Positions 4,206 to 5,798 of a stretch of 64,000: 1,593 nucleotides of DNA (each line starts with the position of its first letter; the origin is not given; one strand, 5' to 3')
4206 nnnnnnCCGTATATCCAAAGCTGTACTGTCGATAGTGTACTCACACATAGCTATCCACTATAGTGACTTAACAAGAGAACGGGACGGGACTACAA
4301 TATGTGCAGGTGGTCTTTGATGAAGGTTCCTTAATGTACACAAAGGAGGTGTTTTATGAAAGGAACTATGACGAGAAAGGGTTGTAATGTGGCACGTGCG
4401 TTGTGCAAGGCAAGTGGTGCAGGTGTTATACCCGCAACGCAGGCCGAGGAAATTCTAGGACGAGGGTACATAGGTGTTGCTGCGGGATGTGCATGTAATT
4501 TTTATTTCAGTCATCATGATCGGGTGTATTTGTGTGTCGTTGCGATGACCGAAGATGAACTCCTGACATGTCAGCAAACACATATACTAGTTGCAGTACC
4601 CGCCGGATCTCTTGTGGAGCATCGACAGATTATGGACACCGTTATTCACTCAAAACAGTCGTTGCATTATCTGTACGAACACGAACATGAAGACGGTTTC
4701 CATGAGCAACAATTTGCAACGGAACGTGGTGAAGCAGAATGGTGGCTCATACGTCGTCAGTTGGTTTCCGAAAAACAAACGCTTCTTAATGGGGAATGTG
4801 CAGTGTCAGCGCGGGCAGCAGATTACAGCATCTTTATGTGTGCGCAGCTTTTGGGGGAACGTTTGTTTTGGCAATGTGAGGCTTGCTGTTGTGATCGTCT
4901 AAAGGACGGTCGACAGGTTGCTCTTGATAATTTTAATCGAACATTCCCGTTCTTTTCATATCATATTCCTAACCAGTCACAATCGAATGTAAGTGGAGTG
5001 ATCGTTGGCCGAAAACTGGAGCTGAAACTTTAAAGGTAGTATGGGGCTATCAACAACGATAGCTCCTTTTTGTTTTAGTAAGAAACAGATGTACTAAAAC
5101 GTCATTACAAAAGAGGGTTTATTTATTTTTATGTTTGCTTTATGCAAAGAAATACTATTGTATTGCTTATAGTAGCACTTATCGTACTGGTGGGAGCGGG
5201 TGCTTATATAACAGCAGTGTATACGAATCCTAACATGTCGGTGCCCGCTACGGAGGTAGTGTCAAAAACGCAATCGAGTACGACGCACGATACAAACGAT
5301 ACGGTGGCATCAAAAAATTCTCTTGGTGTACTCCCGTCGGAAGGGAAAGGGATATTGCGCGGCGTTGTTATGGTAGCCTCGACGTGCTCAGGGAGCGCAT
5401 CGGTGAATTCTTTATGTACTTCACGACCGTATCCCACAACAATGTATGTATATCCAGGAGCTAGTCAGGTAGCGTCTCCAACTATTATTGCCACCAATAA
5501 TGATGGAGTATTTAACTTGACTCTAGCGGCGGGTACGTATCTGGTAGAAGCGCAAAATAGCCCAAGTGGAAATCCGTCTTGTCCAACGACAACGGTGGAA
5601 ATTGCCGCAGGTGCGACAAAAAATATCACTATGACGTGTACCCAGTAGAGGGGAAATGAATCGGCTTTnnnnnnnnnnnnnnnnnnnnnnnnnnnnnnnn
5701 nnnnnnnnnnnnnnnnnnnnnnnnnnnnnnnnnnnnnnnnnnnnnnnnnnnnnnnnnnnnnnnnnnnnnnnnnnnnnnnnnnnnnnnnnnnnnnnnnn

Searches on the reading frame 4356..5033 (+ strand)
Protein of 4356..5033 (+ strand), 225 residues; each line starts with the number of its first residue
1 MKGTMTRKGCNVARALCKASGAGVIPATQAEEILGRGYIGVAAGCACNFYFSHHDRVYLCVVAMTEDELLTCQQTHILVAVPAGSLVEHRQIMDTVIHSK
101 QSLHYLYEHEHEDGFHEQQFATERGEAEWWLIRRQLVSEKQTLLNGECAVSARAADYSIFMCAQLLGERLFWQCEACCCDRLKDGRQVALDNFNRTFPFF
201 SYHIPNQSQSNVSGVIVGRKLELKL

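Call 3: search_protein_families(library=pfam, proteins=[window:4356-5033:+], max_evalue=0.01)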
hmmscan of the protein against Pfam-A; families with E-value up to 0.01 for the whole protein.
window:4356-5033:+ (225 aa): 0 families

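Call 4: search_protein_families(library=ncbifam, proteins=[window:4356-5033:+], max_evalue=0.01)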
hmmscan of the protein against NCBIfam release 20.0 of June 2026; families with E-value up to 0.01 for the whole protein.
window:4356-5033:+ (225 aa): 1 family
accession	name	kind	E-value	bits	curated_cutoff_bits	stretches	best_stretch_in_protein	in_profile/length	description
TIGR01959.1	nuoF_fam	equivalog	0.0062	15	558.65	1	12-108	26-121/410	NADH-quinone oxidoreductase subunit NuoF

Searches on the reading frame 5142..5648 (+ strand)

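Call 3: search_protein_families(library=pfam, proteins=[window:5142-5648:+], max_evalue=0.01)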
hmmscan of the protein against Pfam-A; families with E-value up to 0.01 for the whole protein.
window:5142-5648:+ (168 aa): 1 family
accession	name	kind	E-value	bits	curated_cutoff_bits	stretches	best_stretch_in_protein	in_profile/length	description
PF13620.12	CarboxypepD_reg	-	0.0058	17.4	32.3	1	116-165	32-80/82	Carboxypeptidase regulatory-like domain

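Call 4: search_protein_families(library=ncbifam, proteins=[window:5142-5648:+], max_evalue=0.01)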
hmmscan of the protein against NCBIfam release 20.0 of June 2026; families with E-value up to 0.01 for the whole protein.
window:5142-5648:+ (168 aa): 0 families
